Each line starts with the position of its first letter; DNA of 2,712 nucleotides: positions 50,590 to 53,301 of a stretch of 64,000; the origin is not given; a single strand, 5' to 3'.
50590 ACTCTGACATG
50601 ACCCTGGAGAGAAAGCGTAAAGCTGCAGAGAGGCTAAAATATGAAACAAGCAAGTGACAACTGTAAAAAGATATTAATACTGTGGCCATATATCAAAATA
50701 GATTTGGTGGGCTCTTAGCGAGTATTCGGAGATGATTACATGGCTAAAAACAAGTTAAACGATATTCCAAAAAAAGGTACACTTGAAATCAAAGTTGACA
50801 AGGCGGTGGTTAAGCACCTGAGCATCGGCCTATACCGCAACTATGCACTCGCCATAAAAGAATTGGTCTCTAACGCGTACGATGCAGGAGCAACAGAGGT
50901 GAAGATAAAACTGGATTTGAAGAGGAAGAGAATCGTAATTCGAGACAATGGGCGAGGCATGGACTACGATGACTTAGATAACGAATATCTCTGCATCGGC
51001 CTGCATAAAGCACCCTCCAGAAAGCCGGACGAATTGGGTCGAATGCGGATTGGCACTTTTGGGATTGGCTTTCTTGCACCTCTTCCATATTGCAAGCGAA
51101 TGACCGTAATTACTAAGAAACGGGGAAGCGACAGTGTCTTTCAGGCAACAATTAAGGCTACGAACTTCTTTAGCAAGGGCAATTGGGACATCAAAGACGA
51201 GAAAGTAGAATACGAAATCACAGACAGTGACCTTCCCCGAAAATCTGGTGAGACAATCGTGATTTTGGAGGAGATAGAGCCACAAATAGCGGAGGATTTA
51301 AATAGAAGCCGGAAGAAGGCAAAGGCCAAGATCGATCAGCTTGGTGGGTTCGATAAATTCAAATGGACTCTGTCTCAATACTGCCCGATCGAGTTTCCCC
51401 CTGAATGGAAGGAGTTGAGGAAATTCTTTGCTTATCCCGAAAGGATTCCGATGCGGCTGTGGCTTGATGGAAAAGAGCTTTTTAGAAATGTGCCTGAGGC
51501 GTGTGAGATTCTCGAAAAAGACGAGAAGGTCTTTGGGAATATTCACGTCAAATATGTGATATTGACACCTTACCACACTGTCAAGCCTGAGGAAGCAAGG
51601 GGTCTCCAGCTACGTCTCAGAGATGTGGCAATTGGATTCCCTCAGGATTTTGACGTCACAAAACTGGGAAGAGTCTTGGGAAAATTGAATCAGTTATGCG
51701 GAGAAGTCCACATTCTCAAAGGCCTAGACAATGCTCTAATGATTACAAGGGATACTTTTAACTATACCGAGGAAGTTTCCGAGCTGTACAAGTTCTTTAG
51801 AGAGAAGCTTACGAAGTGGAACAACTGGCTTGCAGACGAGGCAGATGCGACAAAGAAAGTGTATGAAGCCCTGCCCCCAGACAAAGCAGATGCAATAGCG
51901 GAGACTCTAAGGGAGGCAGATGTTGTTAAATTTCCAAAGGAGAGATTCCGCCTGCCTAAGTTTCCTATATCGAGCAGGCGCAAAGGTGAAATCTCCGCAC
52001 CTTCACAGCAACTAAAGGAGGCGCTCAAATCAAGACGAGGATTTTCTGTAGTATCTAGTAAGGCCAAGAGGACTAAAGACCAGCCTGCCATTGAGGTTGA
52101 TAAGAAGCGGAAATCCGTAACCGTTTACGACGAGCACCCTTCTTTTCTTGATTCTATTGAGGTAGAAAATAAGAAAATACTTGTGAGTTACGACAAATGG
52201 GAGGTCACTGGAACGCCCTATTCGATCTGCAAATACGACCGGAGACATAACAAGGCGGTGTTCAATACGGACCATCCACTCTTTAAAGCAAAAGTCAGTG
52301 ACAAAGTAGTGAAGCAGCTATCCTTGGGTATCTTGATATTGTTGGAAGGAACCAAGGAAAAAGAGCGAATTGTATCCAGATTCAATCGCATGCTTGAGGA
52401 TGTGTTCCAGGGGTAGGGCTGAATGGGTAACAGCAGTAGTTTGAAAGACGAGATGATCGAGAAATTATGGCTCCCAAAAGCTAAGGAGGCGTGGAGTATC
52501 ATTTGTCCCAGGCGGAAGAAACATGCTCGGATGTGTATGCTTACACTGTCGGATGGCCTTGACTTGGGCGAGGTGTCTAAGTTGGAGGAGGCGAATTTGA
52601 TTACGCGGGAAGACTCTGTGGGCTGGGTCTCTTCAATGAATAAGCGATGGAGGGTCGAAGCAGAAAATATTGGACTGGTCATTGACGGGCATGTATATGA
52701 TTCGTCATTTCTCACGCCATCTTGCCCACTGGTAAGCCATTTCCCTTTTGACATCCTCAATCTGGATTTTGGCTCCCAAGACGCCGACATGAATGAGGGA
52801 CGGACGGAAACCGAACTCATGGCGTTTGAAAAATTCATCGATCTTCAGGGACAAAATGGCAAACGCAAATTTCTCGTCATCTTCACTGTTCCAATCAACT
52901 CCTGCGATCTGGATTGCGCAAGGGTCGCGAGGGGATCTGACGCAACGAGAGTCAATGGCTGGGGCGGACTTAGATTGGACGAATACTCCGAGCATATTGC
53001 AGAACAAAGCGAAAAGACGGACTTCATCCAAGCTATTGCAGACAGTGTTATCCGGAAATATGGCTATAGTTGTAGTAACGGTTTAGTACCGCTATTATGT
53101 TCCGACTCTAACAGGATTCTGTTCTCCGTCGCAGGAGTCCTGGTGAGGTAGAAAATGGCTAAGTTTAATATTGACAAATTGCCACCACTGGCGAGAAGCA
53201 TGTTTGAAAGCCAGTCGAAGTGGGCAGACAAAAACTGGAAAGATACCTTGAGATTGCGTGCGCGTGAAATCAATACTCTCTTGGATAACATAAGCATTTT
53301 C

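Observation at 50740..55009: Candidate undescribed defence operon: GHKL ATPase + unknown + HEPN-like + adenine MTase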

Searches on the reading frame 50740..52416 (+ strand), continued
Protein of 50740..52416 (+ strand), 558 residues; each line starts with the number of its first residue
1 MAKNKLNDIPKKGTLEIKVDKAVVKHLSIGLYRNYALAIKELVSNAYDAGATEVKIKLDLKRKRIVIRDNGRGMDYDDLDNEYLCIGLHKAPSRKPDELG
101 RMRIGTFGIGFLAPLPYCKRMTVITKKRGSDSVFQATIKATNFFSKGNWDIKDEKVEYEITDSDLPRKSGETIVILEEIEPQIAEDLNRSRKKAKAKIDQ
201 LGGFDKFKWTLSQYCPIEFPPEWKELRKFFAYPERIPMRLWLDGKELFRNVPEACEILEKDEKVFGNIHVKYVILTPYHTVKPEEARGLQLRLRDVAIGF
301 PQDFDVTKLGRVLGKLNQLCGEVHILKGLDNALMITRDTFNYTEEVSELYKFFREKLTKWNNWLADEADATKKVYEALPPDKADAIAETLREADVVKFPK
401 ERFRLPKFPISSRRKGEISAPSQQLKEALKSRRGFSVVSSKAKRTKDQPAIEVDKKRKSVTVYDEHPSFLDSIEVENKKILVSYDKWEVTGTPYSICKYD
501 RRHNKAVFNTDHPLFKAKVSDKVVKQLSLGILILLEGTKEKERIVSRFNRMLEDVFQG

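Call 107: search_protein_families(library=pfam, proteins=[L022:2343-3422:-, L022:3474-4055:-, L024:492-2429:-, L099:2378-3595:+, L100:4663-5493:+, L100:2065-3459:+, L100:698-2068:+, L105:2793-3374:-, L110:1587-2297:-], max_evalue=0.001)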
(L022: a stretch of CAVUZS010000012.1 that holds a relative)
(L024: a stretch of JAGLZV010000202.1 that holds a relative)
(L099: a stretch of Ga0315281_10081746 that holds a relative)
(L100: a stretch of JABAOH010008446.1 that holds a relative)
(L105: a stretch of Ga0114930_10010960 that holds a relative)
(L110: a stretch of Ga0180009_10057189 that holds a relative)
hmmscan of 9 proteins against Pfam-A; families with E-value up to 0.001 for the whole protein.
L022:2343-3422:- (359 aa): 2 families
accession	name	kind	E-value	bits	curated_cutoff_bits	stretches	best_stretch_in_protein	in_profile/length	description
PF00872.24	Transposase_mut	-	9.4e-06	25.2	21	1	3-48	226-271/379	Transposase, Mutator family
PF10551.15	MULE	-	8.6e-05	23.3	27.6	1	4-37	66-99/99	MULE transposase domain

L022:3474-4055:- (193 aa): 0 families

L024:492-2429:- (645 aa): 3 families
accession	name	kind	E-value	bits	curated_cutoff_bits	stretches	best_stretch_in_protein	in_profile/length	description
PF01609.27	DDE_Tnp_1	-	1.1e-29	104.1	23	1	314-566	4-200/200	Transposase DDE domain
PF13701.12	DDE_Tnp_1_4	-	2.9e-16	59.2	34.7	1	203-592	22-397/435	Transposase DDE domain group 1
PF05598.16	DUF772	-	3.5e-05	24.1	23.1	0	233-288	5-62/74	Transposase domain (DUF772)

L099:2378-3595:+ (405 aa): 0 families

L100:4663-5493:+ (276 aa): 0 families

L100:2065-3459:+ (464 aa): 0 families

L100:698-2068:+ (456 aa): 0 families

L105:2793-3374:- (193 aa): 1 family
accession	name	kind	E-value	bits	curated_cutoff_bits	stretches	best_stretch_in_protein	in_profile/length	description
PF12705.13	PDDEXK_1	-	4.6e-17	63.2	22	1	15-191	63-247/247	PD-(D/E)XK nuclease superfamily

L110:1587-2297:- (236 aa): 1 family
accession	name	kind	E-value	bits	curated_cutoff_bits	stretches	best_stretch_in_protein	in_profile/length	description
PF02384.22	N6_Mtase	-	7.6e-56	190.1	20.4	1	1-210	92-291/311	N-6 DNA Methylase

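Call 109: find_encoding_contigs(protein=P0001, flank=9000, max_places=3)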
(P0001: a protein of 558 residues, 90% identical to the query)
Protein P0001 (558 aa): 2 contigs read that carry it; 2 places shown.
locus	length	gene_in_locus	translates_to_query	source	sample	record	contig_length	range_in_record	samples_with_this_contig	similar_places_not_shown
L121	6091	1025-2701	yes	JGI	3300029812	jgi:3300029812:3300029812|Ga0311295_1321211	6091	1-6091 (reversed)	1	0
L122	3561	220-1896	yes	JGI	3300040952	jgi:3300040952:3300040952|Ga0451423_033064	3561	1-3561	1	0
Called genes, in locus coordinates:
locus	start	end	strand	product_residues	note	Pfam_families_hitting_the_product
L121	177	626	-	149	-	-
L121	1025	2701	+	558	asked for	PF02518:HATPase_c (faint), PF13589:HATPase_c_3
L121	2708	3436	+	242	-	-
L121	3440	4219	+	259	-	-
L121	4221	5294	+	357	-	PF02086:MethyltransfD12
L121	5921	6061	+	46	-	-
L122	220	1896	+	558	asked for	PF02518:HATPase_c (faint), PF13589:HATPase_c_3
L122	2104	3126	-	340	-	PF01609:DDE_Tnp_1, PF13751:DDE_Tnp_1_6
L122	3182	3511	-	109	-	PF05598:DUF772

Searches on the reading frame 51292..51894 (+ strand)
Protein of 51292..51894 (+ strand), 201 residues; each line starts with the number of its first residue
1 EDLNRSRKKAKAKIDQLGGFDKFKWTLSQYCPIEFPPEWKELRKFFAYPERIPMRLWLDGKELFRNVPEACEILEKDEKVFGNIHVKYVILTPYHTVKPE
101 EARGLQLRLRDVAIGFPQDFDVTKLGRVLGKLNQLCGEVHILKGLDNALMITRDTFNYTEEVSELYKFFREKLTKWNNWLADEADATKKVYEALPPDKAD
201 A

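Call 97: search_solved_structures(query=A8, max_evalue=10, show_alignments=1)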
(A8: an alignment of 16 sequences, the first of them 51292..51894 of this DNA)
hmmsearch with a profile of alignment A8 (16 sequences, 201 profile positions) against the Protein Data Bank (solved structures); distinct sequences matched with E-value up to 10: 0.

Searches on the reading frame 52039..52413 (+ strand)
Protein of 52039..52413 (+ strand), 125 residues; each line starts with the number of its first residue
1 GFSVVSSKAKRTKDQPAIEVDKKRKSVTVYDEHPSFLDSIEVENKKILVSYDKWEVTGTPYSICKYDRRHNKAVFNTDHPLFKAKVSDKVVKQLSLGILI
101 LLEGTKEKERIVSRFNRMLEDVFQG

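Call 98: search_solved_structures(query=A9, max_evalue=10, show_alignments=1)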
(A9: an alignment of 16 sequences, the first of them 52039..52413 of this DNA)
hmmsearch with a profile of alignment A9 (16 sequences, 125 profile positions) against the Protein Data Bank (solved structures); distinct sequences matched with E-value up to 10: 7.
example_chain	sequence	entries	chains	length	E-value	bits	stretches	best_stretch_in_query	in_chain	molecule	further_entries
1nzp_A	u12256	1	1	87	0.23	14.5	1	35-74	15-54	DNA polymerase lambda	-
1ytq_A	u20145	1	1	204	0.85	12.6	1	7-44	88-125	Beta crystallin B2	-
7k7u_I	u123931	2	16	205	0.86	12.6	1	7-44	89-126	Beta-crystallin B2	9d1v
2bb2_A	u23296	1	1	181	1.1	12.2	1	7-44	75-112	BETA B2-CRYSTALLIN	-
1blb_A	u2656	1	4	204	1.3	12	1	7-44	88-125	BETA B2-CRYSTALLIN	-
3hx0_A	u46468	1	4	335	1.6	11.8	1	35-74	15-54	DNA polymerase lambda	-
1i3j_A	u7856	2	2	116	2.5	11.1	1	58-90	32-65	INTRON-ASSOCIATED ENDONUCLEASE 1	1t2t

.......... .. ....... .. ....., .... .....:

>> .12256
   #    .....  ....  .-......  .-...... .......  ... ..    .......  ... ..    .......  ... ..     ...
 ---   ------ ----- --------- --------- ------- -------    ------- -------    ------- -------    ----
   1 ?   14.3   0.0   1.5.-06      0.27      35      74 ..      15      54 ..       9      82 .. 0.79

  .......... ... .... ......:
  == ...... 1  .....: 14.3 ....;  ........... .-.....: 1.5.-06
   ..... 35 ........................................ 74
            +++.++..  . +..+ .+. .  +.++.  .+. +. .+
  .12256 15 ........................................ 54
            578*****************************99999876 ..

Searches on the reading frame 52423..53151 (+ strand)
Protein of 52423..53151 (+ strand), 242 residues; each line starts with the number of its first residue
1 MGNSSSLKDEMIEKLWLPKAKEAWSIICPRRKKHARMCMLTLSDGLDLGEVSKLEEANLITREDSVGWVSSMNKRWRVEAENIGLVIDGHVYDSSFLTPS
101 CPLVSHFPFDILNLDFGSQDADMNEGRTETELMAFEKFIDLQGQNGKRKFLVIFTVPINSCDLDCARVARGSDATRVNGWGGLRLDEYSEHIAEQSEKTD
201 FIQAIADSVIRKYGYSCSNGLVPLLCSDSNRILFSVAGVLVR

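Call 4: search_protein_families(library=pfam, proteins=[window:52423-53151:+], max_evalue=0.1)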
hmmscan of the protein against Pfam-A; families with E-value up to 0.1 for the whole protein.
window:52423-53151:+ (242 aa): 0 families

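Call 5: search_protein_families(library=padloc, proteins=[window:52423-53151:+], max_evalue=0.1)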
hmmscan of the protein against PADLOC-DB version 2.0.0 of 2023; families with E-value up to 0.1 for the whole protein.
window:52423-53151:+ (242 aa): 0 families

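Call 6: search_protein_families(library=ncbifam, proteins=[window:52423-53151:+], max_evalue=0.1)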
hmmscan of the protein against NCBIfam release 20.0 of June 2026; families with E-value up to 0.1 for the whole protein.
window:52423-53151:+ (242 aa): 2 families
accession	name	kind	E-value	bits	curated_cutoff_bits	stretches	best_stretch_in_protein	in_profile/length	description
NF047698.1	PP_RS20740_fam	equivalog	0.00017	21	200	1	105-160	145-200/384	PP_RS20740 family protein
TIGR04058.1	AcACP_reductase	equivalog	0.022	14.1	449.7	1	16-89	174-245/339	long-chain acyl-[acyl-carrier-protein] reductase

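Call 8: search_protein_families(library=phrogs, proteins=[window:52423-53151:+], max_evalue=0.01)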
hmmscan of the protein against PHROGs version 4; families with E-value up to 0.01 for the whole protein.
window:52423-53151:+ (242 aa): 0 families

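Call 27: search_solved_structures(query=A2, max_evalue=10, show_alignments=2)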
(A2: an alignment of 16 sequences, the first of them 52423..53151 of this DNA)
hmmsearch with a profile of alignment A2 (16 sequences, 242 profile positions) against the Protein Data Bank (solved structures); distinct sequences matched with E-value up to 10: 0.

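Call 30: find_homologous_proteins(query=A2)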
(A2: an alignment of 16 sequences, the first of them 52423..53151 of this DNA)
Query A2 (16 sequences) (242 aa, profile of the alignment): 18 proteins with E <= 0.001 among 3718 candidates.
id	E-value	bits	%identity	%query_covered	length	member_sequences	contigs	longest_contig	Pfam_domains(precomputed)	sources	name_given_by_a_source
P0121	4.0e-88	313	90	100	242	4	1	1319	-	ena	-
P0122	4.2e-88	313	90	100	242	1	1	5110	-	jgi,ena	-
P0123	1.7e-87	311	79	100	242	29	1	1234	-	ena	-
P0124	1.7e-85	304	83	100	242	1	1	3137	-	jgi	jgi:hypothetical protein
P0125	2.4e-81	291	67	100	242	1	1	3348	-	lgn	-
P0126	6.2e-80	286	51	97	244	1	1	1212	-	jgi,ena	-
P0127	2.7e-77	277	67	100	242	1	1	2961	-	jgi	jgi:hypothetical protein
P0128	6.7e-77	276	55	100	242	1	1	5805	-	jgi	jgi:hypothetical protein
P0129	7.0e-77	276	26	97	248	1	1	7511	-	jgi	-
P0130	4.6e-72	260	28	74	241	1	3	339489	-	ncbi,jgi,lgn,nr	ncbi:hypothetical protein HQ533_03090 [Candidatus Woesearchaeota archaeon]|nr:hypothetical protein [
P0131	9.0e-67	243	42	97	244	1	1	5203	-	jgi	-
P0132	2.3e-64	235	30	74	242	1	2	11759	-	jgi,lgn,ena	-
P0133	8.4e-63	230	28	74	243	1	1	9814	-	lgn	-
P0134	1.7e-59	219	31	74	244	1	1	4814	-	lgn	-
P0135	8.2e-59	217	26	75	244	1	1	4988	PF28273.1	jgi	jgi:hypothetical protein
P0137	2.9e-58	215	29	74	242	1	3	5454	PF28273.1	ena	-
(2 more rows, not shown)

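Call 32: search_protein_families(library=pfam, proteins=[P0135, P0137, P0130], max_evalue=1)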
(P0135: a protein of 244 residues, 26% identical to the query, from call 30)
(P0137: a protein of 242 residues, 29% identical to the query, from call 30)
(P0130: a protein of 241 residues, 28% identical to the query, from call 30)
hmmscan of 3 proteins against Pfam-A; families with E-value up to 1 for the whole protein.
P0135 (244 aa): 0 families

P0137 (242 aa): 0 families

P0130 (241 aa): 0 families

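Call 41: search_protein_families(library=ncbifam, alignment_id=A2, max_evalue=1)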
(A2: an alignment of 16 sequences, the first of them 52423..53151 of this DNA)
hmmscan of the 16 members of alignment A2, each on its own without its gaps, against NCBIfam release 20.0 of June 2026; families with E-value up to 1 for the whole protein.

A. member 1, window:52423-53151:+ (242 aa): 2 families
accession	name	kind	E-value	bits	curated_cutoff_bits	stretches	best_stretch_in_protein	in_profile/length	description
NF047698.1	PP_RS20740_fam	equivalog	0.00017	21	200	1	105-160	145-200/384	PP_RS20740 family protein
TIGR04058.1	AcACP_reductase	equivalog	0.022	14.1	449.7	1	16-89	174-245/339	long-chain acyl-[acyl-carrier-protein] reductase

B. families by the number of members that match (of 16 scanned): 4 families
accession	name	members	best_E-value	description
NF047698.1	PP_RS20740_fam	13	4.7e-07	PP_RS20740 family protein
TIGR04058.1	AcACP_reductase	2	0.015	long-chain acyl-[acyl-carrier-protein] reductase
NF033215.1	BlpC_Streptocco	1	0.058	quorum-sensing system pheromone BlpC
NF045708.1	seleno_TsoC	1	0.11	NEPxGxxU motif selenoprotein TsoC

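Call 42: predict_structure(alignment_id=A4)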
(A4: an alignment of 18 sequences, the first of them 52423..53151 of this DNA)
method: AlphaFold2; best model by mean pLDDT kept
length: 242 residues; sequences in the alignment: 18
mean_pLDDT: 90.0   pTM: 0.90
mean pLDDT of the five models: 90.0, 88.6, 88.6, 88.4, 88.2
residues with pLDDT >= 90: 166; 70-90: 63; 50-70: 10; < 50: 3
segments of 3 or more residues with pLDDT < 50: 1-3
pLDDT, mean of each block of 10 residues (from residue 1): 67 96 88 80 83 94 93 89 91 87 95 91 83 96 96 95 93 86 84 95 96 94 92 96 95
secondary structure, 60 per line:
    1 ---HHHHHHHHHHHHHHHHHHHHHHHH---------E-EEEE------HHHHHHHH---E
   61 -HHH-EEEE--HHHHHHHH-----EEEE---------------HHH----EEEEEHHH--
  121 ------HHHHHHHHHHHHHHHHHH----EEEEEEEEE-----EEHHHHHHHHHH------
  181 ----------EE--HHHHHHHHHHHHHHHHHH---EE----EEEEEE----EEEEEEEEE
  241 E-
elements in order: H4-27 E39-42 H49-56 E66-69 H72-79 E85-88 E111-115 H127-144 E149-157 H165-174 H195-212 E222-227 E232-241

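Call 46: fold_search(model_id=the predicted structure, library=pdb)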
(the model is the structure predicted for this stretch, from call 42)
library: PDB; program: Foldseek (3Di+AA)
matches with E <= 10: 1154; with E <= 0.001: 38
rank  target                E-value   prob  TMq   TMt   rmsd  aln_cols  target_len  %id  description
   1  8owx_B                3.8e-06  1.00  0.44  0.43  15.1       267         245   12  Crystal Structure of METTL6 bound to SAH (released 2024-05-08)
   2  7f1e_A                1.2e-05  1.00  0.44  0.43  15.4       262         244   13  Structure of METTL6 bound with SAM (released 2022-01-12)
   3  7f1e_B                6.9e-05  1.00  0.46  0.48  12.4       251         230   13  Structure of METTL6 bound with SAM (released 2022-01-12)
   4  3axs                  7.8e-05  1.00  0.46  0.32   6.3       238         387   13  Complex structure of tRNA methyltransferase Trm1 from Aquifex aeolicus with sinefungin (released 2011-08-03)
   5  5bw5                  8.8e-05  1.00  0.40  0.43  10.4       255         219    9  Crystal structure of the 16S rRNA (adenine(1408)-N(1))-methyltransferase D21A mutant from Catenulisporales acidiphilia (released 2016-04-20)
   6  8zsa_A                1.1e-04  0.93  0.25  0.23  13.3       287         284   12  Crystal structure of 4VPMT2 (released 2025-03-19)
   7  6fnr_A                1.1e-04  0.99  0.32  0.26  15.8       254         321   11  Ergothioneine-biosynthetic methyltransferase EgtD in complex with chlorohistidine (released 2018-06-13)
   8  5d1h_B                1.7e-04  1.00  0.43  0.49   9.9       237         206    9  Crystal structure of the 16S rRNA (adenine(1408)-N(1))-methyltransferase W203A mutant from Catenulisporales acidiphili (released 2016-04-20)
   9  6bqc                  2.2e-04  0.99  0.37  0.27  12.7       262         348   11  Cyclopropane fatty acid synthase from E. coli (released 2018-07-04)
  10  1wxw_B                2.3e-04  1.00  0.43  0.29   6.8       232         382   12  Crystal structure of Tt1595, a putative SAM-dependent methyltransferase from Thermus thermophillus HB8 (released 2005-08-02)
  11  5d1n                  2.3e-04  1.00  0.41  0.43   9.7       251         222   10  Crystal structure of the 16S rRNA (adenine(1408)-N(1))-methyltransferase with its reaction by-product SAH from Catenulis (released 2016-04-20)
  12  4pim_B                2.3e-04  0.97  0.32  0.25  15.2       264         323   12  Ergothioneine-biosynthetic methyltransferase EgtD, apo form (released 2014-12-03)
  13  7o4o                  2.6e-04  1.00  0.40  0.42   5.0       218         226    8  Structure of Staphylococcus aureus m1A22-tRNA methyltransferase in complex with S-adenosylhomocysteine (released 2022-04-06)
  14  5wt1_B                2.6e-04  1.00  0.36  0.29   6.6       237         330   12  Pyrococcus abyssi methyltransferase PaTrm5a bound by SAH and cognate tRNA (released 2017-12-13)
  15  4pin_A                2.8e-04  0.96  0.30  0.24  15.9       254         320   12  Ergothioneine-biosynthetic methyltransferase EgtD in complex with N,N-dimethylhistidine (released 2014-12-03)
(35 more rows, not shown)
